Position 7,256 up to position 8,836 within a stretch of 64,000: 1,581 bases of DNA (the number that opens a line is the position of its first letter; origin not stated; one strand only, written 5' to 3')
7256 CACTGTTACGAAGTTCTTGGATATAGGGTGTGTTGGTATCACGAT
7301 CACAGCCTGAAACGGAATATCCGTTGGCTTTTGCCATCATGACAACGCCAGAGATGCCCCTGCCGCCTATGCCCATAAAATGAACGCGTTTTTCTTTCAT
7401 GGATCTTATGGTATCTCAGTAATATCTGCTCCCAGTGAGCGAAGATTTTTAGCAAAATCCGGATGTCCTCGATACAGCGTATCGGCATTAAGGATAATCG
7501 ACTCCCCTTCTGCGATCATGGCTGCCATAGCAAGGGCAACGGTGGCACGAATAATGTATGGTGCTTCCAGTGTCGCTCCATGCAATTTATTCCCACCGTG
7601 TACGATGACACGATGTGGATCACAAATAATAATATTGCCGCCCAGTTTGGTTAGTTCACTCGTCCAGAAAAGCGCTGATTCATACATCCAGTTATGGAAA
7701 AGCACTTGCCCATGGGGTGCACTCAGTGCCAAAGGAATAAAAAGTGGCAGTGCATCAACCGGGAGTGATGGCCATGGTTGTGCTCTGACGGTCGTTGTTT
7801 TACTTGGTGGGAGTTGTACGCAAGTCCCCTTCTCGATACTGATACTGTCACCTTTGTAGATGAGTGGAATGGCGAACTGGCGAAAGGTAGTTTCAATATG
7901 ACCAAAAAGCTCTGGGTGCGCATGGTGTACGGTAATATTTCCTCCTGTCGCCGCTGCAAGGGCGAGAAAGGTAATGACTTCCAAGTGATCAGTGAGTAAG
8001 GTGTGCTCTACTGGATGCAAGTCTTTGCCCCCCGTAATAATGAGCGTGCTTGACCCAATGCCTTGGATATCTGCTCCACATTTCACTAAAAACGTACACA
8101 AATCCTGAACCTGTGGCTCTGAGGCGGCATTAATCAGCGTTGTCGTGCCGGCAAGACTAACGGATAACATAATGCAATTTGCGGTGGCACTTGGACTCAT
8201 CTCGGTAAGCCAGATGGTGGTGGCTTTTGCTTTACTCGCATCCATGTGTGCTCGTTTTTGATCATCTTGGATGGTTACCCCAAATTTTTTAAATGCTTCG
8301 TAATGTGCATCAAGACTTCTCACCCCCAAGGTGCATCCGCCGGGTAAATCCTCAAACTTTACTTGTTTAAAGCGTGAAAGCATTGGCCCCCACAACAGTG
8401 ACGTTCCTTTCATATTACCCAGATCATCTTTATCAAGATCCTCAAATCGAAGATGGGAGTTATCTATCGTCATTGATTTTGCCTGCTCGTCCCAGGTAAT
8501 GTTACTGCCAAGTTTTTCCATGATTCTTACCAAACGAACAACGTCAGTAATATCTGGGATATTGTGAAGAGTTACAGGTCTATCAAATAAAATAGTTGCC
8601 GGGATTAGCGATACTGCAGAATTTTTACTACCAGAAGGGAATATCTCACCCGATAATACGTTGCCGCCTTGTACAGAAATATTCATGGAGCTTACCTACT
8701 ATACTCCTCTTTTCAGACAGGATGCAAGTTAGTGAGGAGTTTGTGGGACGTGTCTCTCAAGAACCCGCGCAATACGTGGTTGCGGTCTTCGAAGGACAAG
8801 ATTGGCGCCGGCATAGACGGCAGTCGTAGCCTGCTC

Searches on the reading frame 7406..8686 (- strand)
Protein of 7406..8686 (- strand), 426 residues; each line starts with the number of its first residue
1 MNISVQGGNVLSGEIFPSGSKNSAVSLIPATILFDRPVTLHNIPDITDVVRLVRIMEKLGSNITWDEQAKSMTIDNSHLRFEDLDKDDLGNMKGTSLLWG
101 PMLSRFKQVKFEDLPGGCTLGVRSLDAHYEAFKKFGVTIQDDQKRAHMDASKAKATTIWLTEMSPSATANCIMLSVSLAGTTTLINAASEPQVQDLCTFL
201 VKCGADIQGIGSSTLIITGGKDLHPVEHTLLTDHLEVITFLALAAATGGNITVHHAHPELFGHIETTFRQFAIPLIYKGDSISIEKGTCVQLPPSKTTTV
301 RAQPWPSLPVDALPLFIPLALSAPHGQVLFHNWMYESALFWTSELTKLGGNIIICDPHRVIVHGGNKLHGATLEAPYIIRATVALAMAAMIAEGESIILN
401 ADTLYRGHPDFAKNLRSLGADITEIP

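Call 13: find_related_loci(query=window:7406-8686:-, collection=genome_contigs, flank=6000)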
Query window:7406-8686:- (426 aa) in genome_contigs; peptide patterns used: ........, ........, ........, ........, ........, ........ (x = any residue, [..] = any of these).
163 stretches matched a pattern; 34 encode a relative of the query (tblastn E <= 1e-3); 34 distinct loci.
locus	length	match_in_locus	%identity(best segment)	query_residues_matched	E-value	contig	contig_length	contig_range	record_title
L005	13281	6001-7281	62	1-424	4e-180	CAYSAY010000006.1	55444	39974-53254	MAG TPA_asm: uncultured Gammaproteobacteria bacterium isolate ERP113451_co1_283 genome assembly, contig: NODE_439_length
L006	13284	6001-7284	60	1-425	8e-180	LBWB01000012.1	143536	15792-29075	MAG: Candidatus Woesebacteria bacterium GW2011_GWB1_39_12 UT24_C0012, whole genome shotgun sequence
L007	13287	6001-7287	60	1-426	4e-179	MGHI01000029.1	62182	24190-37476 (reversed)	MAG: Candidatus Woesebacteria bacterium RIFCSPLOWO2_01_FULL_39_61 rifcsplowo2_01_scaffold_403, whole genome shotgun sequ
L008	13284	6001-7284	61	1-425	3e-175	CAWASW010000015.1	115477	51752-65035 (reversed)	MAG: Candidatus Woesebacteria bacterium isolate MFD02832.bin.1.153 genome assembly, contig: contig_41427, whole genome s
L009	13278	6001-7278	58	1-425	4e-175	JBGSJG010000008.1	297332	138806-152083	MAG: Patescibacteria group bacterium isolate JTS-AC151 k141_2430206, whole genome shotgun sequence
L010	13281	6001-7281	59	1-424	1e-173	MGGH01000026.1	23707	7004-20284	MAG: Candidatus Woesebacteria bacterium RIFCSPHIGHO2_01_FULL_39_23 rifcsphigho2_01_scaffold_4042, whole genome shotgun s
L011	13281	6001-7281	60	1-424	6e-173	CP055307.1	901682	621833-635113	MAG: Candidatus Woesebacteria bacterium isolate Ch104b chromosome, complete genome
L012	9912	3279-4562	58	1-425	1e-172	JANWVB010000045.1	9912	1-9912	MAG: Patescibacteria group bacterium isolate SKYG105 NODE_45_length_9912_cov_3.309914, whole genome shotgun sequence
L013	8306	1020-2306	60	1-426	2e-172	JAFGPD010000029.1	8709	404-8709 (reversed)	MAG: Candidatus Woesebacteria bacterium isolate Zod_Metabat.670 k87_5271057, whole genome shotgun sequence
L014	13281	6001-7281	58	1-424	3e-172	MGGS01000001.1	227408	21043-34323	MAG: Candidatus Woesebacteria bacterium RIFCSPHIGHO2_02_FULL_42_20 rifcsphigho2_02_scaffold_107, whole genome shotgun se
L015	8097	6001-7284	60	1-425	5e-172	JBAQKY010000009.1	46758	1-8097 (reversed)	MAG: Microgenomates group bacterium isolate MFD12071_ilm_asm_bin3 k127_2707, whole genome shotgun sequence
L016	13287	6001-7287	58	1-425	7e-171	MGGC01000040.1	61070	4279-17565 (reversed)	MAG: Candidatus Woesebacteria bacterium RIFCSPHIGHO2_01_FULL_38_10 rifcsphigho2_01_scaffold_720, whole genome shotgun se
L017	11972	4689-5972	58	1-425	1e-169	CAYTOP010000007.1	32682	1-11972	MAG TPA_asm: uncultured Gammaproteobacteria bacterium isolate SRP050083_co1_427 genome assembly, contig: NODE_467_length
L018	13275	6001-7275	59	1-422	4e-169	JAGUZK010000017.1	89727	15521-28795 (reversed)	MAG: Candidatus Woesebacteria bacterium isolate DeMMO6_59 c_000000024226, whole genome shotgun sequence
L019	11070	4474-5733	60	1-425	2e-167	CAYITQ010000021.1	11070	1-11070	MAG TPA_asm: uncultured Gammaproteobacteria bacterium isolate ERP119705_co3_801 genome assembly, contig: NODE_7184_lengt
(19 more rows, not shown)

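Call 50: find_related_loci(query=window:7406-8686:-, collection=metagenome_contigs, flank=5000)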
Query window:7406-8686:- (426 aa) in metagenome_contigs; peptide patterns used: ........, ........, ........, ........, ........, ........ (x = any residue, [..] = any of these).
313 stretches matched a pattern; 98 encode a relative of the query (tblastn E <= 1e-3); the best 80 are kept; 80 distinct loci.
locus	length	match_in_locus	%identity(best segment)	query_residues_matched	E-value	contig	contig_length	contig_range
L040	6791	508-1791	66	1-425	0e+0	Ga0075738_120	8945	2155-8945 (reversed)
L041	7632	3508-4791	66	1-425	0e+0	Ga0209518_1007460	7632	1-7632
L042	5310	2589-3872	66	1-425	0e+0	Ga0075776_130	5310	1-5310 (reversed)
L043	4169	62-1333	67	1-425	0e+0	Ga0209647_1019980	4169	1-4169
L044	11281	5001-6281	64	1-425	0e+0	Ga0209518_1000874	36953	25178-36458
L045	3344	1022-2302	64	1-424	0e+0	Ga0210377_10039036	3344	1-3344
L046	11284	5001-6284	62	1-425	0e+0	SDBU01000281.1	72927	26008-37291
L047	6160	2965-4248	60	1-424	0e+0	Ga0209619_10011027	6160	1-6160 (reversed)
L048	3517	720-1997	61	1-425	0e+0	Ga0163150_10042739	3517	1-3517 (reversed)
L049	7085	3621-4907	61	1-426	0e+0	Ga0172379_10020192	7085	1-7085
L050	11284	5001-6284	60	1-425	1e-179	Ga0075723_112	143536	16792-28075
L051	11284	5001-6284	60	1-425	1e-179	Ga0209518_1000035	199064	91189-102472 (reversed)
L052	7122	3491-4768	62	1-424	6e-180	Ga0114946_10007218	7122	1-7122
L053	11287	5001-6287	60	1-426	7e-179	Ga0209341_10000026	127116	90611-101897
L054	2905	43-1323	59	1-424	0e+0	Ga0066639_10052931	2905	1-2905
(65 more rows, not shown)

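Call 69: search_protein_families(library=pfam, proteins=[L011:4246-5955:+], max_evalue=0.00001)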
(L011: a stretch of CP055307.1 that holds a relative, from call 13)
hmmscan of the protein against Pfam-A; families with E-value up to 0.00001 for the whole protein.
L011:4246-5955:+ (570 aa): 3 families
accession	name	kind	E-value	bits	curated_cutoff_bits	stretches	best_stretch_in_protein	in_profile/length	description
PF00905.27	Transpeptidase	-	2.7e-75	253.8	22.1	1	252-552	1-293/299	Penicillin binding protein transpeptidase domain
PF03717.20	PBP_dimer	-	2.3e-15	57.9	24.4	1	49-206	2-174/180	Penicillin-binding Protein dimerisation domain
PF13354.11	Beta-lactamase2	-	6.3e-06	26.1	22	0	293-502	19-190/214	Beta-lactamase enzyme family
